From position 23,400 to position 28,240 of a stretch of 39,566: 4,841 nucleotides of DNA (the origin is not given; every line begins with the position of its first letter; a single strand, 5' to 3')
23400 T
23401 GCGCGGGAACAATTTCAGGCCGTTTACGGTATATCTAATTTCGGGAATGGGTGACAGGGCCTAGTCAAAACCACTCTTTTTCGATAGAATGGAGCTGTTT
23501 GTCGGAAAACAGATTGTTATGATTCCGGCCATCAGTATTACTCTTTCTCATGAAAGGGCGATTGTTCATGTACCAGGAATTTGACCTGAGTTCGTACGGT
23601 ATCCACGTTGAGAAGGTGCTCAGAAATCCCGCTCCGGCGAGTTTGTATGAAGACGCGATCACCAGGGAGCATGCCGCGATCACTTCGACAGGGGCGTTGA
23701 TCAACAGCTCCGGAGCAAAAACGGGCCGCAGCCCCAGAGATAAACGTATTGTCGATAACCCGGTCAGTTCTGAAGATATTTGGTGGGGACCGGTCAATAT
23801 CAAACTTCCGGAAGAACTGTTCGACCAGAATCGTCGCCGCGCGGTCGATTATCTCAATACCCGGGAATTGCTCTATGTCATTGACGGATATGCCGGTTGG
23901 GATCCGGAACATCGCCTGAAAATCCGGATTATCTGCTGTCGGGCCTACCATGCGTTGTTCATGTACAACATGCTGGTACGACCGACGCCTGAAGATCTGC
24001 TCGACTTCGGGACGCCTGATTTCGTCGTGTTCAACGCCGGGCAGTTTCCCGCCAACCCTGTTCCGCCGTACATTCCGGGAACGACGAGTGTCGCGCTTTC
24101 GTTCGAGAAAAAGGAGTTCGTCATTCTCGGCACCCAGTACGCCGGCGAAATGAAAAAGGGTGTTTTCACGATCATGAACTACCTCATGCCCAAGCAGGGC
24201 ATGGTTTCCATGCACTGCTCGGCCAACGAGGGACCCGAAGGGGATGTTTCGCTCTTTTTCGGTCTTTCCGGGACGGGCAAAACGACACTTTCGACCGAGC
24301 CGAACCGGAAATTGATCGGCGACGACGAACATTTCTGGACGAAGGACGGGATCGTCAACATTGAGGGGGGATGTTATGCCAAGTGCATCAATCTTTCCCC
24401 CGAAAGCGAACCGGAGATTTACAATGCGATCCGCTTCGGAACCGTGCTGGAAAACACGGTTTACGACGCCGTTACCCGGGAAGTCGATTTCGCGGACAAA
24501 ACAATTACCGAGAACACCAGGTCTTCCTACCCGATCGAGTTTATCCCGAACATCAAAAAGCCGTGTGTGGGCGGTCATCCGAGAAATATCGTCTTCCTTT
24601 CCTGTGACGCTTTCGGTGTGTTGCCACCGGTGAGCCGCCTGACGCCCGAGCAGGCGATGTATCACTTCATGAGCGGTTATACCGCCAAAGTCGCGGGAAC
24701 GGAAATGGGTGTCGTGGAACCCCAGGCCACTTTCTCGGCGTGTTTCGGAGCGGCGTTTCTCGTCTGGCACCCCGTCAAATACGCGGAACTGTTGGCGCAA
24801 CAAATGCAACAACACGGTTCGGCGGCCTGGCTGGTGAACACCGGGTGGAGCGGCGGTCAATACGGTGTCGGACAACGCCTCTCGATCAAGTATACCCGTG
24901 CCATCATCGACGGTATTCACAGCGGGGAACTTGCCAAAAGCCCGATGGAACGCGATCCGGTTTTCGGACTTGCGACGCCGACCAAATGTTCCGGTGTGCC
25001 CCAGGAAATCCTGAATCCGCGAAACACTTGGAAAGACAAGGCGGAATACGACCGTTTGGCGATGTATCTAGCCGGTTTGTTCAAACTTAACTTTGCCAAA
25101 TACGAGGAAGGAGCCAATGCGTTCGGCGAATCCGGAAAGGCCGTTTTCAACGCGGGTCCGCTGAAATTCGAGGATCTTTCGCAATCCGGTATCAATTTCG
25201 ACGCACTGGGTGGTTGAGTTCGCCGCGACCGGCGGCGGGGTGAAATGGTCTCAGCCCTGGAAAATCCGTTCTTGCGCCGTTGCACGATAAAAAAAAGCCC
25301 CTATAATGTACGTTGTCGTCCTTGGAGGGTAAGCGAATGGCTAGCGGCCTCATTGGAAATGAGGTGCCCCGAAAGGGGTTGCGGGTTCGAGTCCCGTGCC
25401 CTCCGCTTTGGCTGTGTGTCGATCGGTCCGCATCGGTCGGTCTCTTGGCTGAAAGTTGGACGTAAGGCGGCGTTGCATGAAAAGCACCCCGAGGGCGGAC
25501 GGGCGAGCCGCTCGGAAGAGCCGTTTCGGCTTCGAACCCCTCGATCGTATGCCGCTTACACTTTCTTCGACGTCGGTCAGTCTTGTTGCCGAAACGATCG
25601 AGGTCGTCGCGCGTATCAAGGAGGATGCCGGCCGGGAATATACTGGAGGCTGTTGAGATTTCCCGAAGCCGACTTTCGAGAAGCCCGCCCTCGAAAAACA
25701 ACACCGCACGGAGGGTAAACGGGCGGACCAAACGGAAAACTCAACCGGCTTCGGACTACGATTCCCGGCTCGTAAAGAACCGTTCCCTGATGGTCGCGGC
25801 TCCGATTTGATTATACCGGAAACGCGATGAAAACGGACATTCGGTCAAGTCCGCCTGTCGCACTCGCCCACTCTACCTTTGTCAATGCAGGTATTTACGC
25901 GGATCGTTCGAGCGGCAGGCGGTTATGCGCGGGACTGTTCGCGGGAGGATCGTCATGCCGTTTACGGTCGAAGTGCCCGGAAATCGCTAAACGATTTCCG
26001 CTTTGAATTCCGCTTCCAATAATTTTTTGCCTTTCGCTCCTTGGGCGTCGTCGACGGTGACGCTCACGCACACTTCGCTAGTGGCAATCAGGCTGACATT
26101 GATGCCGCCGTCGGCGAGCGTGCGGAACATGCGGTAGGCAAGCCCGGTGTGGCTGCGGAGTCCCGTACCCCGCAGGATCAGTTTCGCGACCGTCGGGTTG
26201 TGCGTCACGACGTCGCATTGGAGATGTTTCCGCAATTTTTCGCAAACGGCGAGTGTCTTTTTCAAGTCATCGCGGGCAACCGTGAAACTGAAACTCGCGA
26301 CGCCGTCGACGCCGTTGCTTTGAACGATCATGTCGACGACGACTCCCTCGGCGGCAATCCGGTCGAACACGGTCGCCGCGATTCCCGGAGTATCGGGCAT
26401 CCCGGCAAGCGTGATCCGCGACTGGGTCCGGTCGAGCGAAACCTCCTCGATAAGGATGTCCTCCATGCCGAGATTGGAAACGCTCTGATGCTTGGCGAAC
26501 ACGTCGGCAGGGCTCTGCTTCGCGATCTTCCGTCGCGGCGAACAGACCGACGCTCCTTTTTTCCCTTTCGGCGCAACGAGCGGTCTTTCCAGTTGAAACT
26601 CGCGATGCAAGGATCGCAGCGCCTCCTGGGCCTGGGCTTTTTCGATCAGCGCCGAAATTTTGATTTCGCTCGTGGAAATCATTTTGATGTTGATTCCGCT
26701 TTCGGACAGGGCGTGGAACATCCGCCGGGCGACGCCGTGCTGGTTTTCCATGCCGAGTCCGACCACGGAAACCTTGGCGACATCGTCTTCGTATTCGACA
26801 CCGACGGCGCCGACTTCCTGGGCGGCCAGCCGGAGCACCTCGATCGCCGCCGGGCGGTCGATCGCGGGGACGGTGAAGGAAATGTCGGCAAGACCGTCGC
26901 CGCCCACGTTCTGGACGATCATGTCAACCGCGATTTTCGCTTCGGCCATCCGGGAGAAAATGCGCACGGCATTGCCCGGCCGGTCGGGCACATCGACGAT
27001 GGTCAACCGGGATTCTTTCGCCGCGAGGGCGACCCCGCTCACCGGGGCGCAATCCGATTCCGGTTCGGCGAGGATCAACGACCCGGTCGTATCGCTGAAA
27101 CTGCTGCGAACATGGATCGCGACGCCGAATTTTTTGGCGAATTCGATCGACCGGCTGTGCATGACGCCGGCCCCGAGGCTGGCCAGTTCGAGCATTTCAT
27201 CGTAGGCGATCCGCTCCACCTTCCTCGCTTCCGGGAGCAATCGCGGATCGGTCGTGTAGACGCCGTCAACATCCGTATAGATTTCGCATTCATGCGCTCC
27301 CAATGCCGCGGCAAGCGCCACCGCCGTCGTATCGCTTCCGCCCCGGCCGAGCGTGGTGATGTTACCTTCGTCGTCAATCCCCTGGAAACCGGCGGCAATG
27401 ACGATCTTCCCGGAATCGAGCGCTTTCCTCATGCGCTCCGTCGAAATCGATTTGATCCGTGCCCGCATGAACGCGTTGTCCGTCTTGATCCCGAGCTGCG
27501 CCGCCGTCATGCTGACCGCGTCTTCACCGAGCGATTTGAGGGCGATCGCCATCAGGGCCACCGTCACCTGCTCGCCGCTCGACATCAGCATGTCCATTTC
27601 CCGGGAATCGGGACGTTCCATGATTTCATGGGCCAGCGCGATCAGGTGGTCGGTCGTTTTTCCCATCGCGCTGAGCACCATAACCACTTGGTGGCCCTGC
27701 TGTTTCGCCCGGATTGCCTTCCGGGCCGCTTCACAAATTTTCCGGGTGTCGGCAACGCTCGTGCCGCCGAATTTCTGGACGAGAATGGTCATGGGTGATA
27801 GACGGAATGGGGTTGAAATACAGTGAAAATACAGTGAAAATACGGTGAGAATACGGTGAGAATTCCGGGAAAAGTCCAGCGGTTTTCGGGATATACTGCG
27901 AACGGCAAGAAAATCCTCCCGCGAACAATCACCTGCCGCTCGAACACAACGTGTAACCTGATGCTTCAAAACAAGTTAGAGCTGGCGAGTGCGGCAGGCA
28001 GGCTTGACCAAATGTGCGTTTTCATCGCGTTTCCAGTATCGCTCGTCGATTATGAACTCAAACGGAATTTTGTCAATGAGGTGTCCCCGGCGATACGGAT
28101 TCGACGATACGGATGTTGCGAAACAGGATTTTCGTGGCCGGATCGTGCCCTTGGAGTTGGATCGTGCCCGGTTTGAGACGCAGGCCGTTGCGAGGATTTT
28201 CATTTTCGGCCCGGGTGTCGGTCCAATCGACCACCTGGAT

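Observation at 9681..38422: Family A: 149-216-nt TA-flanked inverted-repeat elements filling intergenic spacers (6 full copies in 39.6 kb)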

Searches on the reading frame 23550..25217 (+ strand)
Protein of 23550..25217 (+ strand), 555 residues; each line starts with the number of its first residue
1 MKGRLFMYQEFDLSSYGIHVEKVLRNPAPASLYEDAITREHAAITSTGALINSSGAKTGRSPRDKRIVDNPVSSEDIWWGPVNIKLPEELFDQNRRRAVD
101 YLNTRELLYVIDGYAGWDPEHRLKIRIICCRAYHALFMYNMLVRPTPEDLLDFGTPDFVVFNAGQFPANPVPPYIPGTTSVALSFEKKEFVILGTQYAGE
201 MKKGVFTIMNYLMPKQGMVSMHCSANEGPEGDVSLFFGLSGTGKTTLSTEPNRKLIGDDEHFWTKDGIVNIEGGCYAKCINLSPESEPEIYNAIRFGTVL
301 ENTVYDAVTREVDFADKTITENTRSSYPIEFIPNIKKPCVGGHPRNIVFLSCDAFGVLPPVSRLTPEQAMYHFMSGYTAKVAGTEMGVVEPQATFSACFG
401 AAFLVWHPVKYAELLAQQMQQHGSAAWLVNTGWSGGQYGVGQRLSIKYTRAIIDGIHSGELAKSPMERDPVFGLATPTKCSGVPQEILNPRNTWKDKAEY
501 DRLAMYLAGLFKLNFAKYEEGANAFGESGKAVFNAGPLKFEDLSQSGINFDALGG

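Call 11: search_protein_families(library=pfam, proteins=[window:23550-25217:+])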
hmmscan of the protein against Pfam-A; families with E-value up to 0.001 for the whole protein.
window:23550-25217:+ (555 aa): 1 family
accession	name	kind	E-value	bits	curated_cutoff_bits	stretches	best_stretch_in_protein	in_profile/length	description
PF01293.25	PEPCK_ATP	-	3.3e-217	722.2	26.5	1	22-486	2-465/465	Phosphoenolpyruvate carboxykinase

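Call 30: find_homologous_proteins(query=window:23550-25217:+, max_evalue=1e-50)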
Query window:23550-25217:+ (555 aa): 8000 proteins with E <= 1e-50 among 8000 candidates; the best 120 are listed.
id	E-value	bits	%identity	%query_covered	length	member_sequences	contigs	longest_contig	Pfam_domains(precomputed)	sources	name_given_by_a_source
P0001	0.0e+0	1182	-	-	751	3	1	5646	PF01293.26,PF13671.13,PF13238.13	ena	-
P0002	0.0e+0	1173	90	99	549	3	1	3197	PF01293.26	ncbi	-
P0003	0.0e+0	1097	85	99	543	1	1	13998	PF01293.26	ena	-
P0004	0.0e+0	1035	-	-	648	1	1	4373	PF01293.26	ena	-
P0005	0.0e+0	1017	79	99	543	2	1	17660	PF01293.26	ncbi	-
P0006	0.0e+0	1011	79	99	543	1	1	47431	PF01293.26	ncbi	ncbi:MAG: phosphoenolpyruvate carboxykinase (ATP) [Thermoguttaceae bacterium]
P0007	1.9e-298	1009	78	99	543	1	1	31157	PF01293.26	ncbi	ncbi:MAG: phosphoenolpyruvate carboxykinase (ATP) [Thermoguttaceae bacterium]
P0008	5.8e-298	1007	78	99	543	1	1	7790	PF01293.26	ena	-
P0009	1.3e-297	1006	78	99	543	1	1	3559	PF01293.26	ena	-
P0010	7.2e-296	1000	77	99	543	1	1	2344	PF01293.26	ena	-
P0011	1.8e-295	999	78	99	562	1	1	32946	PF01293.26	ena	-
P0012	3.4e-293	991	77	98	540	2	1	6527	PF01293.26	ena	-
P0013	2.6e-291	985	76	99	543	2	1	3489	PF01293.26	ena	-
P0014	1.3e-290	983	78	97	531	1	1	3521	PF01293.26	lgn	-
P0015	1.4e-290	983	76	98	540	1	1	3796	PF01293.26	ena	-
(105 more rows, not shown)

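Call 31: find_encoding_contigs(protein=P0003, flank=10000, max_places=3)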
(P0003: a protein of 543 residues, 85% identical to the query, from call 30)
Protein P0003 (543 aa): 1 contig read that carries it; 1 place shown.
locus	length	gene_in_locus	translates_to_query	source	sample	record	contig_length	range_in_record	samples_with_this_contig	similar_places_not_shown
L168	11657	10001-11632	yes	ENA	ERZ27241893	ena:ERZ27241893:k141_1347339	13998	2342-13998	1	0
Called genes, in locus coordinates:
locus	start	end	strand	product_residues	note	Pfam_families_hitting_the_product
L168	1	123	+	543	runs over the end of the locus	PF02878:PGM_PMM_I, PF02879:PGM_PMM_II, PF02880:PGM_PMM_III, PF00408:PGM_PMM_IV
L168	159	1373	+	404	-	PF00994:MoCF_biosynth, PF18146:CinA_KH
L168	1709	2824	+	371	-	-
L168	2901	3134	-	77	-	-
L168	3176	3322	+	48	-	-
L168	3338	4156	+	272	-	-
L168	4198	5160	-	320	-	PF13793:Pribosyltran_N, PF00156:Pribosyltran, PF14572:Pribosyl_synth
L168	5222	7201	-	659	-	-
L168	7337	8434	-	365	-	PF00154:RecA_N, PF08423:Rad51, PF21096:RecA_C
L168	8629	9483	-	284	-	-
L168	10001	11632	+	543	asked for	PF01293:PEPCK_ATP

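Call 32: find_encoding_contigs(protein=P0006, flank=10000, max_places=3)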
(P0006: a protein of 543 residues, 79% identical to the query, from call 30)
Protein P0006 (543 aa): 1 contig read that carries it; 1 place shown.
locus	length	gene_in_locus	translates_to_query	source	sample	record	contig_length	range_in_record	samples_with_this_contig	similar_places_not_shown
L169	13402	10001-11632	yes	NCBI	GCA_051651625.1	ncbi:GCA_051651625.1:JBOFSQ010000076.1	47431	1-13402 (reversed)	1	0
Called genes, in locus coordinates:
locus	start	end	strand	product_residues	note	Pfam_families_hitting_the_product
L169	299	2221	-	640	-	PF02743:dCache_1, PF22673:MCP-like_PDC_1, PF00672:HAMP, PF07228:SpoIIE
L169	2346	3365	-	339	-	PF03547:Mem_trans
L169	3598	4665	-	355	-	PF01790:LGT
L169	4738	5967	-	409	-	PF03116:NQR2_RnfD_RnfE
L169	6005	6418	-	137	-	-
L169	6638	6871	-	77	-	-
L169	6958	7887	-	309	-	PF01841:Transglut_core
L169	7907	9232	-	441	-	-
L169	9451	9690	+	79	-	PF02604:PhdYeFM_antitox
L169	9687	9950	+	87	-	PF05016:ParE_toxin, PF06769:YoeB_toxin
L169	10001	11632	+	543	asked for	PF01293:PEPCK_ATP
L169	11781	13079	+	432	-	PF02844:GARS_N, PF01071:GARS_A, PF02843:GARS_C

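Call 33: find_encoding_contigs(protein=P0002, flank=10000, max_places=3)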
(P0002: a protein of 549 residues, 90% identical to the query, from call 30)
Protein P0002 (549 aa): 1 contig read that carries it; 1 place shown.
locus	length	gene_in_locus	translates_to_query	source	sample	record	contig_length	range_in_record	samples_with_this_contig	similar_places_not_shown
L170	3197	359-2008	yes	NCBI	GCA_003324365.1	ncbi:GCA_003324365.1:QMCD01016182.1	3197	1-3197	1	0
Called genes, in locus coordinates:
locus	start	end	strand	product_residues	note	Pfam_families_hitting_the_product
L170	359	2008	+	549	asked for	PF01293:PEPCK_ATP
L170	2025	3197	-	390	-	?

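Call 71: find_encoding_contigs(protein=P0004, flank=10000, max_places=3)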
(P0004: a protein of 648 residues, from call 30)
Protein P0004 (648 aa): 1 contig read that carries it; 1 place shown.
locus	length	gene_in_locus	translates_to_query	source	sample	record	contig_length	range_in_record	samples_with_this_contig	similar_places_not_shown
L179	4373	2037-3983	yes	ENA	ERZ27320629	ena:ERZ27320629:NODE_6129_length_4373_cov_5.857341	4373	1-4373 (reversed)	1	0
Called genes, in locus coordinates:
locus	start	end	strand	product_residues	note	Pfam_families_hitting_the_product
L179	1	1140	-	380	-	?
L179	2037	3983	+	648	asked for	PF01293:PEPCK_ATP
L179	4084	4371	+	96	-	?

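Call 72: find_encoding_contigs(protein=P0001, flank=10000, max_places=3)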
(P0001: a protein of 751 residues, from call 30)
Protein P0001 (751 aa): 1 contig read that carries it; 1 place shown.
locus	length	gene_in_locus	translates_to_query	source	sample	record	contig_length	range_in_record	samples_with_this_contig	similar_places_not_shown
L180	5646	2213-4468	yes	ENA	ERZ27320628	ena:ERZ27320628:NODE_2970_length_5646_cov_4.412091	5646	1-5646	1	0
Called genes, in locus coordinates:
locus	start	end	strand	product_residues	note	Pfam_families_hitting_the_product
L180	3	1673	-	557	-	?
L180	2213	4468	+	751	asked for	PF01293:PEPCK_ATP, PF13238:AAA_18 (faint), PF13671:AAA_33 (faint), PF01293:PEPCK_ATP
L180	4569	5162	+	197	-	PF07638:Sigma70_ECF (weak), PF04542:Sigma70_r2, PF08281:Sigma70_r4_2, PF04545:Sigma70_r4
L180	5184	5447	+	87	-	PF13490:zf-HC2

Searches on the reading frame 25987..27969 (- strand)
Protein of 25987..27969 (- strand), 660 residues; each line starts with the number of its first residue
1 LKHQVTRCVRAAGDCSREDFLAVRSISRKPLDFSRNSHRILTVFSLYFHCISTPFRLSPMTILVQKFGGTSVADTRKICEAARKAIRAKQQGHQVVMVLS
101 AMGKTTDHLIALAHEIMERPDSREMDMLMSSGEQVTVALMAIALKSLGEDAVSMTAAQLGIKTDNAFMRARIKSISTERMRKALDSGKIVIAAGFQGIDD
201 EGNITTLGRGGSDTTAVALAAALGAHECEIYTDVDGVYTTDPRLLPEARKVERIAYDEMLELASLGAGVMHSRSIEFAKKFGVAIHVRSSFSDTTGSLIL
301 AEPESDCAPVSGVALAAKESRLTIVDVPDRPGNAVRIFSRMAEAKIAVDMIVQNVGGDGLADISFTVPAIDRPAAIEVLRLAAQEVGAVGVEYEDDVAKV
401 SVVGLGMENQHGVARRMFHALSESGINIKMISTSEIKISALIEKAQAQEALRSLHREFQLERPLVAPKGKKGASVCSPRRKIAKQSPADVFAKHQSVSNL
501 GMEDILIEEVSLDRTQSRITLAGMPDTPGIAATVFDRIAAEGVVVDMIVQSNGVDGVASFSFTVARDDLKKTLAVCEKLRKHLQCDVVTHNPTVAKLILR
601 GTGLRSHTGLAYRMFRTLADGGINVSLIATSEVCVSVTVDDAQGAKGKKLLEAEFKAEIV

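Call 44: search_protein_families(library=pfam, max_evalue=0.01, proteins=[window:25987-27969:-])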
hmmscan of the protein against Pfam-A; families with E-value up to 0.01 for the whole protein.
window:25987-27969:- (660 aa): 5 families
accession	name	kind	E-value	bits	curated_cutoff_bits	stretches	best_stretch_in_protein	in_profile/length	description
PF22468.2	ACT_9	-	2.3e-56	187.8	27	4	400-458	1-61/61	ACT domain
PF00696.33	AA_kinase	-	4.2e-54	184.2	24.9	1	62-289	2-234/234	Amino acid kinase family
PF01842.31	ACT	-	2.3e-24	85.2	27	3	521-580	4-62/66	ACT domain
PF13840.12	ACT_7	-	6.8e-22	77.5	27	2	393-456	2-65/65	ACT domain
PF13291.12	ACT_4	-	9.7e-05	23.4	27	0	525-581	14-71/80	ACT domain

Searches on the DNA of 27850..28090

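Call 82: search_rna_families(source=window, start=27850, end=28090, threshold=evalue, max_evalue=1)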
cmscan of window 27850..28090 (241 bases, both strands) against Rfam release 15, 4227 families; matches with E-value up to 1: 0.
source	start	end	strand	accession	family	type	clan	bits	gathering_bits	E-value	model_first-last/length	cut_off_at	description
